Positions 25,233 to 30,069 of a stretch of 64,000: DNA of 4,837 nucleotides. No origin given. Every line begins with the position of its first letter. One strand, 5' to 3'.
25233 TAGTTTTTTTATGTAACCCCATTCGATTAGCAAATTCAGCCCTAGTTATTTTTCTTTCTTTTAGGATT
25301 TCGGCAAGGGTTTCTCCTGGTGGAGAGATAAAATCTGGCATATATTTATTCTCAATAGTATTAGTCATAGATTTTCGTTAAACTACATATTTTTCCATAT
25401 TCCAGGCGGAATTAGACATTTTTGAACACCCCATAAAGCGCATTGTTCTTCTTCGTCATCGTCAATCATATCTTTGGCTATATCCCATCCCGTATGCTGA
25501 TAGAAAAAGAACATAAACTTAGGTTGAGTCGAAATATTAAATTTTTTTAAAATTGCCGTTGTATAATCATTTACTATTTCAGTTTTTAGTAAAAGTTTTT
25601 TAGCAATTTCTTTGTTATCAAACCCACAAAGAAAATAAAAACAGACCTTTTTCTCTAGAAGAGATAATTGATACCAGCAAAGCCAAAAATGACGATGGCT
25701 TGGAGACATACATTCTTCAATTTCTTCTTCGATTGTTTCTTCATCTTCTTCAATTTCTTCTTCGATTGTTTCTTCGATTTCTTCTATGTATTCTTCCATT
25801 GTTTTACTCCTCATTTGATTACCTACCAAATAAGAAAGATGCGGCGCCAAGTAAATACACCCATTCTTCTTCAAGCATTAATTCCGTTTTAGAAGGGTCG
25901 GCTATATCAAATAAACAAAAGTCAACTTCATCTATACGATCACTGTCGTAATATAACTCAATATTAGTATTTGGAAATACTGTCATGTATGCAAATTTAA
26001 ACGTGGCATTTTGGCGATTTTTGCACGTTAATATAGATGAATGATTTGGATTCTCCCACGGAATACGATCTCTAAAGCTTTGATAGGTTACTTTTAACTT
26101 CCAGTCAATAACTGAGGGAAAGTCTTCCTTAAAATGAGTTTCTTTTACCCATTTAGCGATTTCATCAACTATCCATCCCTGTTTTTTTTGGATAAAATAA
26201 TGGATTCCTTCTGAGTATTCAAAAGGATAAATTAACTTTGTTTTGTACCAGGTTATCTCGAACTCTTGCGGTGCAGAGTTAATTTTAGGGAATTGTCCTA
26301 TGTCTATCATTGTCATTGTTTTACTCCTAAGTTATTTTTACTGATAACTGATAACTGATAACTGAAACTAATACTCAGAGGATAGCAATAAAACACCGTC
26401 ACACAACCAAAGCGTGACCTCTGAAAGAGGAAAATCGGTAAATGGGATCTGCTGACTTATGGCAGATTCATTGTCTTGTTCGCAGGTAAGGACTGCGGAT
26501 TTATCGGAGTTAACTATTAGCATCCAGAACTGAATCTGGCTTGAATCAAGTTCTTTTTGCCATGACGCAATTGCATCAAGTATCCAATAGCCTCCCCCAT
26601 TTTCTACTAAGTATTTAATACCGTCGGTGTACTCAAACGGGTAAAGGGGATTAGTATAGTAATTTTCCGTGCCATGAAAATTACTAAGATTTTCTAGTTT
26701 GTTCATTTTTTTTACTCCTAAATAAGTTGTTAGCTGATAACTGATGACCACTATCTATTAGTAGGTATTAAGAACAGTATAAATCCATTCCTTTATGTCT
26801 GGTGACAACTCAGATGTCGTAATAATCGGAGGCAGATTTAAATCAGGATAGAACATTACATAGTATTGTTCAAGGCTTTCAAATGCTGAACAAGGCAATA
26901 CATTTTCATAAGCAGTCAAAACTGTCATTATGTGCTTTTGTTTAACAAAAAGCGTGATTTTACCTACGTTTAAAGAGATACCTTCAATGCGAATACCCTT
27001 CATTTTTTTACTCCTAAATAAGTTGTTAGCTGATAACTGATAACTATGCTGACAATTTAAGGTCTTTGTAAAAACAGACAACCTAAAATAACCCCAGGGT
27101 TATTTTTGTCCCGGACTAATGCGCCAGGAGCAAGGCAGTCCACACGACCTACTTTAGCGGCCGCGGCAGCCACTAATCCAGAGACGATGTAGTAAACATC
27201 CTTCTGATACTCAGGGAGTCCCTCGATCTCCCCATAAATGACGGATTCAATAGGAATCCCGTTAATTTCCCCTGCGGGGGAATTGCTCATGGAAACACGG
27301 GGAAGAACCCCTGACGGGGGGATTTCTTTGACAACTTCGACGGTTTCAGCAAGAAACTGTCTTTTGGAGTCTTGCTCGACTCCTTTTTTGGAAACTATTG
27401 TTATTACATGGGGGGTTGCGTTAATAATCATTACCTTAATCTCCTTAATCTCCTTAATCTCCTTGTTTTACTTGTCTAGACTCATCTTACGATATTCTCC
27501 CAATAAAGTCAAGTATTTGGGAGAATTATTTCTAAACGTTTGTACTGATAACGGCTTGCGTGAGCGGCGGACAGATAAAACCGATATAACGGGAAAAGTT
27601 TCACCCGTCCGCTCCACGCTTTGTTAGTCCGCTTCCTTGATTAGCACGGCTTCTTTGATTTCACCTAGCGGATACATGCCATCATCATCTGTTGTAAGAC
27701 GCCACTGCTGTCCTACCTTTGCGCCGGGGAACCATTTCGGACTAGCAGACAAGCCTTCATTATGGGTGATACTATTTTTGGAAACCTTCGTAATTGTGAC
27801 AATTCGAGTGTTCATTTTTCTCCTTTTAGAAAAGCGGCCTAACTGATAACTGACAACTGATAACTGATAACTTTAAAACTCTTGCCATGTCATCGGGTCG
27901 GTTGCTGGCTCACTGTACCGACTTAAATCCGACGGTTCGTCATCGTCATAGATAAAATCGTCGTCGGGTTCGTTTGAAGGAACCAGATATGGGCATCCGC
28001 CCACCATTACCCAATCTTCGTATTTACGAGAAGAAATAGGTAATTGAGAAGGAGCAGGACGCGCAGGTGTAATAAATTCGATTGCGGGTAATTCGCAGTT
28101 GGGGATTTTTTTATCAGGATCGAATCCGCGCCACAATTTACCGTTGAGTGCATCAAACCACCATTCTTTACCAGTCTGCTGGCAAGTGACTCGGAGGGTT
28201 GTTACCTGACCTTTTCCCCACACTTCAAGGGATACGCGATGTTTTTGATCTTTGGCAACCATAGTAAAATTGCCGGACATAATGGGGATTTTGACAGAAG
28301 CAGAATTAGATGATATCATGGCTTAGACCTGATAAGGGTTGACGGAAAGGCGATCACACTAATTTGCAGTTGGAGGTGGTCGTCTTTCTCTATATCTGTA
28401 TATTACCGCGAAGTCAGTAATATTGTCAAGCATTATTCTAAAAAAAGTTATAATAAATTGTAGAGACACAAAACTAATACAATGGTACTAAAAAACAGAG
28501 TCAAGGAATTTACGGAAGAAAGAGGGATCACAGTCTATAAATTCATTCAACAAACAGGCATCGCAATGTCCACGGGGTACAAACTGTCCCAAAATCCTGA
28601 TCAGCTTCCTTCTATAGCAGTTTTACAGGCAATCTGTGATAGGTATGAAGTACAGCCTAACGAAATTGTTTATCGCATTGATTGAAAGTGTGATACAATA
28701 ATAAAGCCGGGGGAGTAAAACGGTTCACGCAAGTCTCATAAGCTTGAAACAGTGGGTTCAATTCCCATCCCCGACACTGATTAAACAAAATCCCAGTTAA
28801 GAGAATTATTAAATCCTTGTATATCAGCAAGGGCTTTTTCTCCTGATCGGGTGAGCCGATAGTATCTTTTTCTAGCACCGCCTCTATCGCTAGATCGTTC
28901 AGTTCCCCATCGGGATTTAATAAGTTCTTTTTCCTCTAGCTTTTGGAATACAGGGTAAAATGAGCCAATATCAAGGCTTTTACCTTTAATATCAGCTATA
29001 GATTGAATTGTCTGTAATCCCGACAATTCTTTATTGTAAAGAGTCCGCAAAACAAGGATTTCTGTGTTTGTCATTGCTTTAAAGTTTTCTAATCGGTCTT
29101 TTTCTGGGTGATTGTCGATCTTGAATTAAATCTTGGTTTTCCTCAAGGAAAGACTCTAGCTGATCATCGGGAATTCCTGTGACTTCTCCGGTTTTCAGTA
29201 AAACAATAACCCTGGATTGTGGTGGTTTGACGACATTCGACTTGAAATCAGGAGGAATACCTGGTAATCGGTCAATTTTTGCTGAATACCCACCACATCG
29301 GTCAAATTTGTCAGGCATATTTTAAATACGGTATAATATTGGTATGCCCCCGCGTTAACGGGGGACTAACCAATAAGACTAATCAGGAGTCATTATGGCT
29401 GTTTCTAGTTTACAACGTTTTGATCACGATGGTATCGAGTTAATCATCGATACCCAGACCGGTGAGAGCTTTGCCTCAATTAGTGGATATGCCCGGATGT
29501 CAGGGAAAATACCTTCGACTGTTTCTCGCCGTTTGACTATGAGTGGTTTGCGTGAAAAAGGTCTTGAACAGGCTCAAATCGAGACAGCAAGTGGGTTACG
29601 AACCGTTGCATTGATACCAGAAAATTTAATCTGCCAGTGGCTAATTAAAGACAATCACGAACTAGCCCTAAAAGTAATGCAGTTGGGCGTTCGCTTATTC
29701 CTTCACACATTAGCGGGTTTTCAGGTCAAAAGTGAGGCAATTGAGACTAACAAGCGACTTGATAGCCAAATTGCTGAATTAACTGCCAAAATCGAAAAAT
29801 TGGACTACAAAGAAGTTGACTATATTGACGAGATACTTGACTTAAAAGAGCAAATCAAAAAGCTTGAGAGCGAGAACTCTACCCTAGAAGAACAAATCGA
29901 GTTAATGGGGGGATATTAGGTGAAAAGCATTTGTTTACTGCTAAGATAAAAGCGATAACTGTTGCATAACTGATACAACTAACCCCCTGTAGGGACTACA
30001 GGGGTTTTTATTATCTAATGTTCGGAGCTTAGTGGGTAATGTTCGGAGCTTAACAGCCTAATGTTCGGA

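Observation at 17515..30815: Two inverted ORF-free repeat arms bracket a 12-kb regulatory and packaging island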

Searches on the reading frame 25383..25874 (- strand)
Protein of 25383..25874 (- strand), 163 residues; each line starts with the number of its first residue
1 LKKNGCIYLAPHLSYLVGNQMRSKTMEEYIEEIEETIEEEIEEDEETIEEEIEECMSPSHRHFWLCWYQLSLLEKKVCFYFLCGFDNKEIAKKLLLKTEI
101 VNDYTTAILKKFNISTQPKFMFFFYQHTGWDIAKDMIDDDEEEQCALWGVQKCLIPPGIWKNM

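Call 12: search_protein_families(library=pfam, proteins=[window:25383-25874:-], max_evalue=0.01)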
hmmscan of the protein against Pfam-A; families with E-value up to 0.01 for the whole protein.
window:25383-25874:- (163 aa): 1 family
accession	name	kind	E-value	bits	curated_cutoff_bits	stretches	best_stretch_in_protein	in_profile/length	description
PF00196.25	GerE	-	1.6e-05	24.9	23.5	1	70-115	3-48/57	Bacterial regulatory proteins, luxR family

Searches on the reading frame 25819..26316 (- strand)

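Call 12: search_protein_families(library=pfam, proteins=[window:25819-26316:-], max_evalue=0.01)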
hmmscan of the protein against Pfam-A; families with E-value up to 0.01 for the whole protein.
window:25819-26316:- (165 aa): 1 family
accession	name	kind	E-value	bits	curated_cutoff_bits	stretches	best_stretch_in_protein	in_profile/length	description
PF21781.2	DUF6876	-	2.4e-09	37.7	27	1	21-126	14-109/117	Family of unknown function (DUF6876)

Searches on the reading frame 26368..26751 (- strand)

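Call 12: search_protein_families(library=pfam, proteins=[window:26368-26751:-], max_evalue=0.01)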
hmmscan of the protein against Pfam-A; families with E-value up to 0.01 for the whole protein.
window:26368-26751:- (127 aa): 1 family
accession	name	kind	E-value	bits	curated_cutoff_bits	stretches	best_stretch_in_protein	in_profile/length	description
PF21781.2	DUF6876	-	4.9e-38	130.2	27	1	18-127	3-117/117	Family of unknown function (DUF6876)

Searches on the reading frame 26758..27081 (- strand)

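Call 13: search_protein_families(library=pfam, proteins=[window:26758-27081:-], max_evalue=0.01)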
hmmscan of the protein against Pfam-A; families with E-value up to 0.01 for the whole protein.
window:26758-27081:- (107 aa): 1 family
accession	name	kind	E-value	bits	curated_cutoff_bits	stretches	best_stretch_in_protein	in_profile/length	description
PF09778.15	Guanylate_cyc_2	-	0.0066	16.3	28.1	1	19-70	94-144/212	Guanylylate cyclase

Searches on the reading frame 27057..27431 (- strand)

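Call 13: search_protein_families(library=pfam, proteins=[window:27057-27431:-], max_evalue=0.01)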
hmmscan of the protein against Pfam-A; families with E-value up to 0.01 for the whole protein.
window:27057-27431:- (124 aa): 0 families

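Call 25: search_protein_families(library=phrogs, proteins=[window:27057-27431:-], max_evalue=0.001)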
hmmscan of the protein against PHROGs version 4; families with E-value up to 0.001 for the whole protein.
window:27057-27431:- (124 aa): 2 families
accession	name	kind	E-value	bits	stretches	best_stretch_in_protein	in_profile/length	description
phrog_21731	-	unknown function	8.8e-43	147.6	1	1-123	97-209/329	-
phrog_30542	-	unknown function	5.1e-16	59.7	1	30-119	143-232/237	-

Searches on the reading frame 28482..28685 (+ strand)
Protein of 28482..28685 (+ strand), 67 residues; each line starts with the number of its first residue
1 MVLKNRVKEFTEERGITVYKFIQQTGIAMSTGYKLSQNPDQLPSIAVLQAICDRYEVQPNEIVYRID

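Call 13: search_protein_families(library=pfam, proteins=[window:28482-28685:+], max_evalue=0.01)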
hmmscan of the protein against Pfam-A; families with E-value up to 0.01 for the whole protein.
window:28482-28685:+ (67 aa): 1 family
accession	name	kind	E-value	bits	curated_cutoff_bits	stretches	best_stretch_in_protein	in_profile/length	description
PF13443.12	HTH_26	-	8.7e-10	39.2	22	1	7-66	2-61/63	Cro/C1-type HTH DNA-binding domain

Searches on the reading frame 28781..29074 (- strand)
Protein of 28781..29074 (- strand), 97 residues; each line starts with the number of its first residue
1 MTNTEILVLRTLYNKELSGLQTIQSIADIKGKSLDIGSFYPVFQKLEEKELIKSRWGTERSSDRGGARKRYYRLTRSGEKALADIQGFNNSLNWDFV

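Call 13: search_protein_families(library=pfam, proteins=[window:28781-29074:-], max_evalue=0.01)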
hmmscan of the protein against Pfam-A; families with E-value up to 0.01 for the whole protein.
window:28781-29074:- (97 aa): 1 family
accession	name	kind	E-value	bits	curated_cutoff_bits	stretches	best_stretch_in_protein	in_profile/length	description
PF03551.20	PadR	-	7.3e-12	45.6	27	1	8-83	1-74/75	Transcriptional regulator PadR-like family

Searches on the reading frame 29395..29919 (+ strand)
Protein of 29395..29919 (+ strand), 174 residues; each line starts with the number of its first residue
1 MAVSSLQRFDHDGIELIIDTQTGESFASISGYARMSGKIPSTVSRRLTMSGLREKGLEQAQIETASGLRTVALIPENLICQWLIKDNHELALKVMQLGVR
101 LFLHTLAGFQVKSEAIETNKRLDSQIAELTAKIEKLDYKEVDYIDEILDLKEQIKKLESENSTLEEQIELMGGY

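Call 13: search_protein_families(library=pfam, proteins=[window:29395-29919:+], max_evalue=0.01)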
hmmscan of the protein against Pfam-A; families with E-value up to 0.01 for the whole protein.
window:29395-29919:+ (174 aa): 7 families
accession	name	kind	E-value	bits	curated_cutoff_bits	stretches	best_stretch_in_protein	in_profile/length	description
PF07926.17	TPR_MLP1_2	-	0.00034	21.1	36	1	110-171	68-129/129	TPR/MLP1/MLP2-like protein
PF11559.13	ADIP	-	0.0015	19.1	34.3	1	112-168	54-110/151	Afadin- and alpha -actinin-Binding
PF04977.20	DivIC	-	0.0027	17.9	28.9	0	116-151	16-51/80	Septum formation initiator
PF17675.6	APG6_N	-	0.0048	17.8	45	1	117-169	74-126/132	Apg6 coiled-coil region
PF02183.23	HALZ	-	0.0067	17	28.1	0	119-133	28-42/43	Homeobox associated leucine zipper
PF11932.13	DUF3450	-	0.0082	15.9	32.6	0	113-169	19-75/241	Protein of unknown function (DUF3450)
PF14662.11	KASH_CCD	-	0.0094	16.4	43.3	0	118-157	16-55/191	Coiled-coil region of CCDC155 or KASH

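Call 24: search_protein_families(library=phrogs, proteins=[window:29395-29919:+], max_evalue=0.001)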
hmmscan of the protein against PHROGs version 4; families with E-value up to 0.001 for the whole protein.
window:29395-29919:+ (174 aa): 1 family
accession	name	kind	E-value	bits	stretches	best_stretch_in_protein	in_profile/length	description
phrog_77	-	DNA, RNA and nucleotide metabolism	0.00095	18.8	1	115-168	730-786/967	SbcC-like subunit of palindrome specific endonuclease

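Call 65: search_solved_structures(query=window:29395-29919:+, max_evalue=1)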
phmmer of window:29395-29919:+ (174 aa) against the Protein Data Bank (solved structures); distinct sequences matched with E-value up to 1: 1.
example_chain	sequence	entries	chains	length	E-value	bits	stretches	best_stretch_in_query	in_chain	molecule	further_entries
4wsl_A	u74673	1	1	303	0.016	18.6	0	34-81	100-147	Pentatricopeptide repeat protein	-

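Call 80: find_homologous_proteins(query=window:29395-29919:+, max_evalue=0.001)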
Query window:29395-29919:+ (174 aa): 180 proteins with E <= 0.001 among 245 candidates; the best 120 are listed.
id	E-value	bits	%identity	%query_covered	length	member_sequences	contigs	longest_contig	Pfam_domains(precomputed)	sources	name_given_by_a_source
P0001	3.8e-95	334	91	100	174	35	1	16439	-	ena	-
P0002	4.7e-95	334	91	100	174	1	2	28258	PF07926.18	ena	-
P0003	1.6e-94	332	90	100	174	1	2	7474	-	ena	-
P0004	1.1e-93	329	89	100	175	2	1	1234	-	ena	-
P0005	1.7e-93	329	90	100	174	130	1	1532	-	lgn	-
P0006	2.1e-93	328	89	100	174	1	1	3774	-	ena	-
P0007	1.5e-92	326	88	100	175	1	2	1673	-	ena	-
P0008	3.0e-92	325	88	100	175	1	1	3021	-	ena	-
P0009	3.9e-92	324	87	100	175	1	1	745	-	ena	-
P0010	8.5e-92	323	88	100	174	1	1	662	-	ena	-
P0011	1.8e-91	322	89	100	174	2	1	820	-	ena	-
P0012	3.0e-91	321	89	100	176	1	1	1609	-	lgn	-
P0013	1.8e-89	316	86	100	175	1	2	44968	-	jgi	jgi:DNA repair exonuclease SbcCD ATPase subunit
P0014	4.8e-89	314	86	100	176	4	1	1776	-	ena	-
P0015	3.2e-87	308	83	100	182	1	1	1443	-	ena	-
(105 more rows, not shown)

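Call 89: predict_structure(alignment_id=A3)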
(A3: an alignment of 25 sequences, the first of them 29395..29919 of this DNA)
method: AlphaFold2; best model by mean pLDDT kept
length: 174 residues; sequences in the alignment: 25
mean_pLDDT: 75.8   pTM: 0.56
mean pLDDT of the five models: 75.8, 73.7, 71.2, 69.1, 67.0
residues with pLDDT >= 90: 19; 70-90: 104; 50-70: 38; < 50: 13
segments of 3 or more residues with pLDDT < 50: 1-3, 111-119
pLDDT, mean of each block of 10 residues (from residue 1): 68 86 88 91 86 78 85 90 88 78 72 45 63 61 69 78 71 59
secondary structure, 60 per line:
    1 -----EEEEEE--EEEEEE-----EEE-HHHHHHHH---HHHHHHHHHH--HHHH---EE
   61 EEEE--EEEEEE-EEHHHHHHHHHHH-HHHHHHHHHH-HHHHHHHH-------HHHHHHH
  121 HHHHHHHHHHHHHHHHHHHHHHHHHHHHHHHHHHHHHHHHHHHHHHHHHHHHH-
elements in order: E6-11 E14-19 E25-27 H29-36 H40-49 H52-55 E59-64 E67-72 H76-86 H88-97 H99-106 H114-173

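Call 91: fold_search(model_id=the predicted structure, library=pdb)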
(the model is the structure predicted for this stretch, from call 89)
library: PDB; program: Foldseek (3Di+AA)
matches with E <= 10: 680; with E <= 0.001: 0
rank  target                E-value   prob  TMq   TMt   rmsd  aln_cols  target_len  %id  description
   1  3f3x                  1.2e-01  0.35  0.20  0.24  12.6       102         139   18  Crystal structure of the transcriptional regulator BldR from Sulfolobus Solfataricus (released 2009-05-05)
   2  3eco_A                1.2e-01  0.33  0.19  0.24  13.7       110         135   15  Crystal structure of MepR, a transcription regulator of the Staphylococcus aureus multidrug efflux pump MepA (released 2009-02-10)
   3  1mb1                  1.6e-01  0.85  0.33  0.50   4.6        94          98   13  MBP1 FROM SACCHAROMYCES CEREVISIAE (released 1998-07-29)
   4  1bm8                  1.7e-01  0.84  0.32  0.49   4.6        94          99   12  DNA-BINDING DOMAIN OF MBP1 (released 1999-03-02)
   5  7dvt                  1.7e-01  0.35  0.20  0.23  13.8       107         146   19  Crystal structure of heme sensor protein PefR in complex with heme and carbon monoxide (released 2021-09-29)
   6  3gfj                  2.0e-01  0.35  0.20  0.24  13.3       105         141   10  Crystal structure of the ST1710 mutant (R89A) protein (released 2009-08-25)
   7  2rdp                  2.0e-01  0.30  0.20  0.23  12.5       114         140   13  The structure of a MarR family protein from Bacillus stearothermophilus (released 2007-11-13)
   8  8y48_A                2.0e-01  0.11  0.15  0.07  17.0       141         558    9  Structure of KSHV glycoprotein B (released 2025-02-19)
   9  3r0a_B                2.1e-01  0.44  0.21  0.29  11.4        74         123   20  Possible transcriptional regulator from Methanosarcina mazei Go1 (gi 21227196) (released 2011-03-23)
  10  1s3j_A                2.3e-01  0.28  0.21  0.24  12.7       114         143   14  X-ray crystal structure of YusO protein from Bacillus subtilis (released 2004-04-13)
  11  5yhx_N                2.4e-01  0.38  0.23  0.26  13.4       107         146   16  Structure of Lactococcus lactis ZitR, wild type (released 2017-12-06)
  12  4yif_B                2.4e-01  0.35  0.22  0.26  12.5       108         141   14  Crystal structure of Rv0880 (released 2015-06-10)
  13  7kua                  2.4e-01  0.23  0.20  0.22  13.9       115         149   16  Crystal structure of the MarR family transcriptional regulator from Pseudomonas putida bound to Indole 3 acetic acid (released 2021-12-01)
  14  7l1i                  2.4e-01  0.23  0.19  0.19  13.3       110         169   20  Crystal structure of the MarR family transcriptional regulator from Acineotobacter baumannii bound to Indole 3 acetic ac (released 2022-02-09)
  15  22oz_D                2.6e-01  0.25  0.19  0.20  15.1       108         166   19  Structural insights into HpaR-mediated recognition of hrpX and hrpG in Xanthomonas campestris pv. campestris (released 2026-03-11)
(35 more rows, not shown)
